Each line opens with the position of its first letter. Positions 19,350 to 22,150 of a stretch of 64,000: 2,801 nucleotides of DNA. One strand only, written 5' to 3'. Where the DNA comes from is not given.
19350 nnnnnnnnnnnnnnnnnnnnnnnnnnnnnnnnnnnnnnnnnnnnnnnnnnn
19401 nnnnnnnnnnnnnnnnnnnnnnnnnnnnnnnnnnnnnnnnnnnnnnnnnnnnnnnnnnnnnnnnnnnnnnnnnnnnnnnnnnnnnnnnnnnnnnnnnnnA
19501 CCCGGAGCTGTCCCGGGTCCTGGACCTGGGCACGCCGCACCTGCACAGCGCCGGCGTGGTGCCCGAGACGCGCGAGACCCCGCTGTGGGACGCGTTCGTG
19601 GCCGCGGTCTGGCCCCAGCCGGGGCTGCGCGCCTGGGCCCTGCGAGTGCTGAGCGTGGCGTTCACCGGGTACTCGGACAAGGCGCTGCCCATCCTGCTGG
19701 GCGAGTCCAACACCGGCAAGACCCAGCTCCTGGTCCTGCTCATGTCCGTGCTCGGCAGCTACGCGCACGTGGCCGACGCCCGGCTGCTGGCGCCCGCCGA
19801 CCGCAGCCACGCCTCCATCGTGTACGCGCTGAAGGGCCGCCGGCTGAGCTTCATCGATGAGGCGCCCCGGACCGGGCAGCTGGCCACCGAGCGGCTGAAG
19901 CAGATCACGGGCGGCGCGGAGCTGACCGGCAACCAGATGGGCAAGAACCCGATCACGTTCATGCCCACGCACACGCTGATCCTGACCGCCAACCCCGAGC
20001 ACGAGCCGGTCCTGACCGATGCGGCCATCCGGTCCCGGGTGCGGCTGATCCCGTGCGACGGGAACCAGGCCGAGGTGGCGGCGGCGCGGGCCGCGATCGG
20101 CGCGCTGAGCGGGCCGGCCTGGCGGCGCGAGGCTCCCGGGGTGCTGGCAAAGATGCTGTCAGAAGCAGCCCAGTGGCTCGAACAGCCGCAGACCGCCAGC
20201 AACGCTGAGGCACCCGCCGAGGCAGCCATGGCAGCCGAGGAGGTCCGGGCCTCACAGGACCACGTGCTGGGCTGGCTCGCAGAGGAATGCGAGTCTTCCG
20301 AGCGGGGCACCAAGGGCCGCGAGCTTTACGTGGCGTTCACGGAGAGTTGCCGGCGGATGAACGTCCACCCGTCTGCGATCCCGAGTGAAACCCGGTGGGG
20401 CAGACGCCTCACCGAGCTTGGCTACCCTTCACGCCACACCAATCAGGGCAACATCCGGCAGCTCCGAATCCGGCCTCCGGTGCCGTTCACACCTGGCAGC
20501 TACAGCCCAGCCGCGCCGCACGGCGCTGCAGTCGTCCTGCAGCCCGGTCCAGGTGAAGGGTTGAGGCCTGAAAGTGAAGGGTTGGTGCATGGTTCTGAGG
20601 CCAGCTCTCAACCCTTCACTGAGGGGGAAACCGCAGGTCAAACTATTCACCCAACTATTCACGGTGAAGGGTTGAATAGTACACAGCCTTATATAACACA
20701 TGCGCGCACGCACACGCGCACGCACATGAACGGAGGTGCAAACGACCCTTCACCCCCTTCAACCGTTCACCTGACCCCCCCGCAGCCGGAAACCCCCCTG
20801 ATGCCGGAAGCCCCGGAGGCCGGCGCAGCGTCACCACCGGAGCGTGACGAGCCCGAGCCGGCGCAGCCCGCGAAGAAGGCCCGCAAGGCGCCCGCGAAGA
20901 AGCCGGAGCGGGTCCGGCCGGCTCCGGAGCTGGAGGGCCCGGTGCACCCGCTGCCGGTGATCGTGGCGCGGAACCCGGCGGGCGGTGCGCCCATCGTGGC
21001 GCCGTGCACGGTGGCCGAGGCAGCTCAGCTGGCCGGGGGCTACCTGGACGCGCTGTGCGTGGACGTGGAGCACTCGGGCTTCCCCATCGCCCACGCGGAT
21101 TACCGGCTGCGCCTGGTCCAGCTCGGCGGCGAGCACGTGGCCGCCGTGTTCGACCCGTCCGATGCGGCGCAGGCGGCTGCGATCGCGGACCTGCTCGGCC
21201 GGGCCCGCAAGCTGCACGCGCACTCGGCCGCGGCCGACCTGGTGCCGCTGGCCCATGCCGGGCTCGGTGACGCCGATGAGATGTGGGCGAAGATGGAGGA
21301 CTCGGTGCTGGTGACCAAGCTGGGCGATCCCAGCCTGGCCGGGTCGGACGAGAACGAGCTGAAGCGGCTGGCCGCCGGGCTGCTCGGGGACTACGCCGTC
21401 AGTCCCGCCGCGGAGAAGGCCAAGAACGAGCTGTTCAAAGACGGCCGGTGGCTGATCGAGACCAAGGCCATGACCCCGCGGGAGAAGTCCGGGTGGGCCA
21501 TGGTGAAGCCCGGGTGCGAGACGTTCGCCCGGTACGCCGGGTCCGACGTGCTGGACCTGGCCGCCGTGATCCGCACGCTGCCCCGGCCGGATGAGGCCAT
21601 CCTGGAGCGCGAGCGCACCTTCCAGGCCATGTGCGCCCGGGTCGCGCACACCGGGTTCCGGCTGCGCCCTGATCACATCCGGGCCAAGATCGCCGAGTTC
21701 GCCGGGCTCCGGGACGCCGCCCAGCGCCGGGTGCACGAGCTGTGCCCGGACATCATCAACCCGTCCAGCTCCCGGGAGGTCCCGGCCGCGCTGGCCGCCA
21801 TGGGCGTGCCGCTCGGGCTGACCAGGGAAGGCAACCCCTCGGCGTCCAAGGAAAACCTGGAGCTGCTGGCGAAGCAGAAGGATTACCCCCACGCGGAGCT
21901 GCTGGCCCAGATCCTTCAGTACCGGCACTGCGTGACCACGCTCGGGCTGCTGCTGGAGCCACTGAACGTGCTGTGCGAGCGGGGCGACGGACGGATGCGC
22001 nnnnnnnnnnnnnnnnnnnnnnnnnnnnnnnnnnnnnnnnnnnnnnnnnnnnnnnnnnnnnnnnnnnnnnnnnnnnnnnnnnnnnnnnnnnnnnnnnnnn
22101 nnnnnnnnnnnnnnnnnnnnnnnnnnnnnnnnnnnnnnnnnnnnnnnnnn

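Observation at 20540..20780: Origin-like island embedded in-frame in the linker of the giant replication gene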

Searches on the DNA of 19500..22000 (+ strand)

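Call 6: search_dna_similar(query=window:19500-22000:+, collection=phages, mode=near)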
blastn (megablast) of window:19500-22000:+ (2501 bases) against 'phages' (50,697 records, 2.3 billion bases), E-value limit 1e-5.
No match.

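Call 55: search_rna_families(source=window, start=20000, end=21200, threshold=evalue, max_evalue=1)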
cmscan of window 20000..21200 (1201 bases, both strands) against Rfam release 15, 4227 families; matches with E-value up to 1: 1.
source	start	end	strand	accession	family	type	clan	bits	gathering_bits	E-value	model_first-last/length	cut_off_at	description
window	20898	20949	+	RF02248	Six3os1_3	Gene; lncRNA;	-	16.9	40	0.12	1-75/75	no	Six3os1 conserved region 3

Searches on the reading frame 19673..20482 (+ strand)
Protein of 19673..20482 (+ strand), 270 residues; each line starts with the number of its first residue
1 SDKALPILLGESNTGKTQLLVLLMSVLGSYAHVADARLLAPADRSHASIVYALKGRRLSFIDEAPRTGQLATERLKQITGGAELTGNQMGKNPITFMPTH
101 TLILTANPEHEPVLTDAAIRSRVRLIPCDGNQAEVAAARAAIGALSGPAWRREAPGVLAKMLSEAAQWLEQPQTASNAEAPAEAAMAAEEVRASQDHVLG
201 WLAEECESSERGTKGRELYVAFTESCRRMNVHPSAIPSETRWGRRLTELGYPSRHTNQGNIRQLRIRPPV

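Call 21: find_related_loci(query=A1, collection=genome_contigs, flank=6000)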
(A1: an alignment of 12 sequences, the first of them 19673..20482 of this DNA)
Query A1 (270 aa) in genome_contigs; peptide patterns used: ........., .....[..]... (x = any residue, [..] = any of these).
49 stretches matched a pattern; 18 encode a relative of the query (tblastn E <= 1e-3); 18 distinct loci.
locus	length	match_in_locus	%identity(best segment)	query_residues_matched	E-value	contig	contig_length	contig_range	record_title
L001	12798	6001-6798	61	1-268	5e-102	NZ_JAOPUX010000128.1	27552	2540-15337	MAG: Jatrophihabitans sp. isolate RYN_133 scaffold_788215, whole genome shotgun sequence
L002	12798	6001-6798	61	1-267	1e-100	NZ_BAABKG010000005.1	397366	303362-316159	Nocardioides marinquilinus strain JCM 18459 sequence05, whole genome shotgun sequence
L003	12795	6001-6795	59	1-267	9e-100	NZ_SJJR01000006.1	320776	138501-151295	Micromonospora zingiberis strain PLAI 1-1 NODE_6, whole genome shotgun sequence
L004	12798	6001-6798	59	1-267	2e-99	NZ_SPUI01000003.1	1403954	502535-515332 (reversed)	Nocardioides sp. 503 Scaffold2_1, whole genome shotgun sequence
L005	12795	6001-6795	60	1-267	3e-99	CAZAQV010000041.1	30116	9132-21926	MAG TPA_asm: uncultured Polyangiales bacterium isolate SRP321284_co1_289 genome assembly, contig: NODE_1730_length_30116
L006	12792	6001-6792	58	1-267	7e-95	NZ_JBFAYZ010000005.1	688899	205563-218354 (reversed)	Kribbella sp. NPDC051718 NPDC051718_31_C11.ctg-0005, whole genome shotgun sequence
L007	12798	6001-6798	59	1-267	3e-94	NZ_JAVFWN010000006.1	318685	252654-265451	Nocardioides sp. LHD-245 LHD.245_ctg06, whole genome shotgun sequence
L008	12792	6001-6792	58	1-267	2e-93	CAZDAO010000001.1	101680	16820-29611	MAG TPA_asm: uncultured Nocardioides sp. isolate SRP329715_co2_19 genome assembly, contig: NODE_423_length_101680_cov_11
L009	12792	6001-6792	58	1-267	2e-93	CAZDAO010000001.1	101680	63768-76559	MAG TPA_asm: uncultured Nocardioides sp. isolate SRP329715_co2_19 genome assembly, contig: NODE_423_length_101680_cov_11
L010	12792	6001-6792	58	1-267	8e-93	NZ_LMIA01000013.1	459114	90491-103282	Nocardioides sp. Root190 contig_8, whole genome shotgun sequence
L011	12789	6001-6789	57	3-267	7e-93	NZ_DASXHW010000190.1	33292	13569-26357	MAG: Mycobacterium sp. isolate SMAG_U5205 k141_380072, whole genome shotgun sequence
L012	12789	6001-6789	55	2-266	2e-89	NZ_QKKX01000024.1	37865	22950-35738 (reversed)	Micromonospora sp. MW-13 c024, whole genome shotgun sequence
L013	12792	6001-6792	59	2-269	9e-97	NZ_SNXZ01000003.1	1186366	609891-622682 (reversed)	Labedaea rhizosphaerae strain DSM 45361 Ga0310470_103, whole genome shotgun sequence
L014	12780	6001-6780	57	2-266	3e-93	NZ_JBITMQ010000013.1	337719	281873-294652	Actinophytocola sp. NPDC049390 NPDC049390_149_B2.ctg-0013, whole genome shotgun sequence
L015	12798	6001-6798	59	1-267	2e-95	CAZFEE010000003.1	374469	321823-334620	MAG TPA_asm: uncultured Nocardioides sp. isolate binchicken_co347_80 genome assembly, contig: NODE_10_length_374469_cov_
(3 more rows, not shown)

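Call 22: find_related_loci(query=A1, collection=viral_contigs, flank=6000)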
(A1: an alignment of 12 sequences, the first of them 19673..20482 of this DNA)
Query A1 (270 aa) in viral_contigs; peptide patterns used: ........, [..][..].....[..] (x = any residue, [..] = any of these).
251 stretches matched a pattern; 44 encode a relative of the query (tblastn E <= 1e-3); 44 distinct loci.
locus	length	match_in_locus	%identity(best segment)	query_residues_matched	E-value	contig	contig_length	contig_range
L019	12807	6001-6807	75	1-269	2e-127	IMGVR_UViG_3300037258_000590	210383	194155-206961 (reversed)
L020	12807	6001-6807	69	1-269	1e-124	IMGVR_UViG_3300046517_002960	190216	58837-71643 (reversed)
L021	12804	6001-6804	75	2-269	4e-121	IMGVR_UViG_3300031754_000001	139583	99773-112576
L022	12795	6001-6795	59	1-267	2e-99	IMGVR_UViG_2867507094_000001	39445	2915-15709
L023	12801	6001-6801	66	1-267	5e-99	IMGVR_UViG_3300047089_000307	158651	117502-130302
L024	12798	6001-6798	59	1-267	5e-99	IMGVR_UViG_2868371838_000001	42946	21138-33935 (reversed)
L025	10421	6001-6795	60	1-266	4e-99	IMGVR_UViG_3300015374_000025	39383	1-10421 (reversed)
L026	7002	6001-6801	66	1-267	7e-99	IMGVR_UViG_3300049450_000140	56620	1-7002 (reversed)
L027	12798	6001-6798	59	2-269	1e-98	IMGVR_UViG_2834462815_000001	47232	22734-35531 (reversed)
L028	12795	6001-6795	59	1-267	6e-98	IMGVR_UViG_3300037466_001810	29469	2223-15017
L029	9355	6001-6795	58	1-267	2e-97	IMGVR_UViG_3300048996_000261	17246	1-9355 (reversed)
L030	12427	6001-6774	60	1-260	2e-97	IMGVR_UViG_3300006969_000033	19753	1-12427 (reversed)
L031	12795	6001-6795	60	1-267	6e-99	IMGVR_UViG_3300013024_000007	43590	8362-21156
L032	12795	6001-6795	58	1-267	4e-97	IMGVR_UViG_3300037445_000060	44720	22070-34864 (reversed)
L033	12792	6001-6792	59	2-269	2e-96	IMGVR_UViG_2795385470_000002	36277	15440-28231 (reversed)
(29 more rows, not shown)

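Call 36: search_solved_structures(query=A1, max_evalue=1)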
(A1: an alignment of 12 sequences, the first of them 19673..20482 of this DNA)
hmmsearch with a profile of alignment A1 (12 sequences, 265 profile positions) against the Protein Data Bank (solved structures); distinct sequences matched with E-value up to 1: 4.
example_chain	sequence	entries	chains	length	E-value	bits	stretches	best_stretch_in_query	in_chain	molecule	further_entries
9ivf_A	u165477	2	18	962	3.1e-08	36.5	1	8-111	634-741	Putative primase C962R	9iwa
8wvz_A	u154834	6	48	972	3.2e-08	36.4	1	8-111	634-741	Putative primase C962R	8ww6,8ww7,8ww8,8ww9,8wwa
8iqh_A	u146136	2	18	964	4.9e-08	35.8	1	8-111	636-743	Putative primase C962R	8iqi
6or5_A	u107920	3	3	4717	0.63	12.5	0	7-30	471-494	Midasin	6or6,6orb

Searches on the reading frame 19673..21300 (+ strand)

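Call 60: search_dna_similar(query=window:19673-21300:+, collection=phages, mode=protein, max_rows=15)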
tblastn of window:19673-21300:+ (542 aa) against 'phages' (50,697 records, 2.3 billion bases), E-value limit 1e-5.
Records with a match: 324; places in all: 324; records where one place covers at least 80% of the query: 0.
Best place of each record, by identity: <60% 324.
By first word of the organism name: Mycobacterium 233; Streptococcus 59; Microbacterium 11; Xylella 3; Gordonia 3; Ruminococcus 3; Bacteriophage 2; Brevibacterium 2; Pseudomonas 1; Lactobacillus 1; and 6 more.
By host as written in the record: Mycobacterium smegmatis mc2 155 166; Mycobacterium smegmatis mc#155 34; Mycobacterium smegmatis mc2155 12; - 9; Streptococcus suis 7; Mycolicibacterium smegmatis MC2 155 3; Microbacterium radiodurans NRRL B-24799 3; Ruminococcus sp. 3; and 74 more.
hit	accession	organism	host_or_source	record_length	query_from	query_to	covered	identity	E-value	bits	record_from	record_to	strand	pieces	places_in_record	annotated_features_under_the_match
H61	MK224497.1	Mycobacterium phage Henu3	Mycolicibacterium smegmatis MC2 155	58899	5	267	49%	30.0%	7e-11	71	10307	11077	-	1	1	DNA primase | hypothetical protein (x2)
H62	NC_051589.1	Mycobacterium phage Henu3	Mycolicibacterium smegmatis MC2 155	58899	5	267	49%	30.0%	7e-11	71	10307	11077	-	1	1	DNA polymerase/primase | hypothetical protein (x2)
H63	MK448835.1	Streptococcus phage Javan93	Streptococcus canis ERR438807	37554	5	297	54%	24.9%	2e-7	60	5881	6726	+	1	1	DNA primase/helicase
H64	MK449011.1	Streptococcus phage Javan92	Streptococcus canis ERR438806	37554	5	297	54%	24.9%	2e-7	60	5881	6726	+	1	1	DNA primase/helicase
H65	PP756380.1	Streptococcus phage phiGBSVK-A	Streptococcus agalactiae JN_AR_GBS18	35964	5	297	54%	24.9%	6e-7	59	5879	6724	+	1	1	DNA primase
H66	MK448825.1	Streptococcus phage Javan639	Streptococcus urinalis 2285-97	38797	5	297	54%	24.9%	6e-7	59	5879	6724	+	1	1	DNA primase/helicase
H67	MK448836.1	Streptococcus phage Javan95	Streptococcus canis FSL_Z3-227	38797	5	297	54%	24.9%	6e-7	59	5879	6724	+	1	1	DNA primase/helicase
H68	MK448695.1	Streptococcus phage Javan181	Streptococcus equi ATCC_35246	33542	5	297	54%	24.2%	2e-7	60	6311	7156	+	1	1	DNA primase/helicase | hypothetical protein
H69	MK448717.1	Streptococcus phage Javan25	Streptococcus agalactiae CH-1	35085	5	297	54%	24.2%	2e-7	60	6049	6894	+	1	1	DNA primase/helicase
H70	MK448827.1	Streptococcus phage Javan65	Streptococcus anginosus BVI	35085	5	297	54%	24.2%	2e-7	60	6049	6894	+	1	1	DNA primase/helicase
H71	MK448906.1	Streptococcus phage Javan32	Streptococcus agalactiae ERR126775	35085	5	297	54%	24.2%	2e-7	60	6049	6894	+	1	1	DNA primase/helicase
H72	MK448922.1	Streptococcus phage Javan38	Streptococcus agalactiae ERR126832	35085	5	297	54%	24.2%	2e-7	60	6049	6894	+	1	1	DNA primase/helicase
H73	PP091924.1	Streptococcus phage phiStag1_20280_6_181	Streptococcus agalactiae 20280_6_181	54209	5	297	54%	24.2%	2e-7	60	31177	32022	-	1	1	SF3 helicase domain-containing protein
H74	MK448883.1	Streptococcus phage Javan244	Streptococcus gordonii MB666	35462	5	261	47%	27.6%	2e-8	63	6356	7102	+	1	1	DNA primase/helicase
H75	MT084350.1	Xylella phage Xfas53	Xylella fastidiosa subsp. multiplex ...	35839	2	231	42%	28.7%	2e-9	66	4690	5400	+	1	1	DNA primase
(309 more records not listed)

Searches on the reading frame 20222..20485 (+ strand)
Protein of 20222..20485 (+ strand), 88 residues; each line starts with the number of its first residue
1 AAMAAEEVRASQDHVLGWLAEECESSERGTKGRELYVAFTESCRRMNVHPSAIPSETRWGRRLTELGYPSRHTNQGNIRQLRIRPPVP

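Call 45: predict_structure(alignment_id=A2)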
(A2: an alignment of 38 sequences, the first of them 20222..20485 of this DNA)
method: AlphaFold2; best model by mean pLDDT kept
length: 88 residues; sequences in the alignment: 38
mean_pLDDT: 85.1   pTM: 0.73
mean pLDDT of the five models: 85.1, 84.2, 83.8, 83.2, 83.0
residues with pLDDT >= 90: 58; 70-90: 17; 50-70: 7; < 50: 6
segments of 3 or more residues with pLDDT < 50: 2-5
pLDDT, mean of each block of 10 residues (from residue 1): 49 85 91 94 91 92 93 90 81
secondary structure, 60 per line:
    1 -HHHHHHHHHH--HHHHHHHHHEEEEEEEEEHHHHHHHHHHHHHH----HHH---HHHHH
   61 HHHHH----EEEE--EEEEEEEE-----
elements in order: H2-11 H14-22 E23-31 H32-45 H56-65 E70-73 E76-83

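Call 47: fold_search(model_id=the predicted structure, library=pdb)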
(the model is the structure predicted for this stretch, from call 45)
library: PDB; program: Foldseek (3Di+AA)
matches with E <= 10: 267; with E <= 0.001: 0
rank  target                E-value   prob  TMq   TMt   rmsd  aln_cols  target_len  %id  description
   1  1dp7_P                1.6e-02  1.00  0.56  0.63   3.5        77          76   19  COCRYSTAL STRUCTURE OF RFX-DBD IN COMPLEX WITH ITS COGNATE X-BOX BINDING SITE (released 2000-03-06)
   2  8zjr_M                2.9e-02  0.99  0.58  0.61   3.3        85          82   14  Structure of nucleosome-bound RFX5 complex (released 2025-08-13)
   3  1ka8_A                1.9e-01  0.84  0.54  0.48   3.6        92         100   21  Crystal Structure of the Phage P4 Origin-Binding Domain (released 2002-04-17)
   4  9ire_A                1.9e-01  0.66  0.46  0.31   5.4        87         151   16  CRYSTAL STRUCTURE OF Bacillus cereus FERRIC UPTAKE REGULATOR (released 2025-07-23)
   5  7jgr_B                4.8e-01  0.23  0.35  0.13   6.7        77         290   18  Structure of Drosophila ORC bound to DNA (84 bp) and Cdc6 (released 2020-09-09)
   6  7qz8_A                5.2e-01  0.30  0.42  0.37   5.0        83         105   17  Transcriptional regulator LmrR with bound daunomycin and with Trp-67 and Trp-96 replaced by the unnatural amino acid 5 (released 2022-11-23)
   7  1xma_B                5.9e-01  0.21  0.41  0.37   5.2        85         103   19  Structure of a transcriptional regulator from Clostridium thermocellum Cth-833 (released 2004-12-14)
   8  7cte_B                5.9e-01  0.15  0.33  0.13   7.0        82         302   17  Human Origin Recognition Complex, ORC2-5 (released 2021-01-06)
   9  7vo0_G                6.7e-01  0.41  0.46  0.34   4.2        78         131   15  Streptomyces coelicolor zinc uptake regulator complexed with zinc and DNA (trimer of dimers) (released 2022-08-03)
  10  9a4a_B                6.7e-01  0.35  0.44  0.29   5.5        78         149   17  Model of YLAN-FUR by crosslinking MS and deep learning (released 2024-09-18)
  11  5fd5_B                6.7e-01  0.33  0.43  0.31   5.8        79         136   15  manganese uptake regulator (released 2016-12-28)
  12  9ivf_F                7.2e-01  0.66  0.61  0.11   3.2        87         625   18  Structure of Full-Length AsfvPrimPol with polyT DNA (released 2025-12-24)
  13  5c8h                  7.7e-01  0.12  0.32  0.28   7.3        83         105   17  Crystal structure of ORC2 C-terminal domain (released 2015-07-08)
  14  2v1n_MODEL_1_A        8.2e-01  0.33  0.47  0.40   6.1        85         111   20  SOLUTION STRUCTURE OF THE REGION 51-160 OF HUMAN KIN17 REVEALS A WINGED HELIX FOLD (released 2007-11-27)
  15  8qdf_B                8.8e-01  0.16  0.39  0.34   5.5        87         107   15  Engineered LmrR with Met-89 replaced by para-boronophenylalanine (released 2024-05-01)
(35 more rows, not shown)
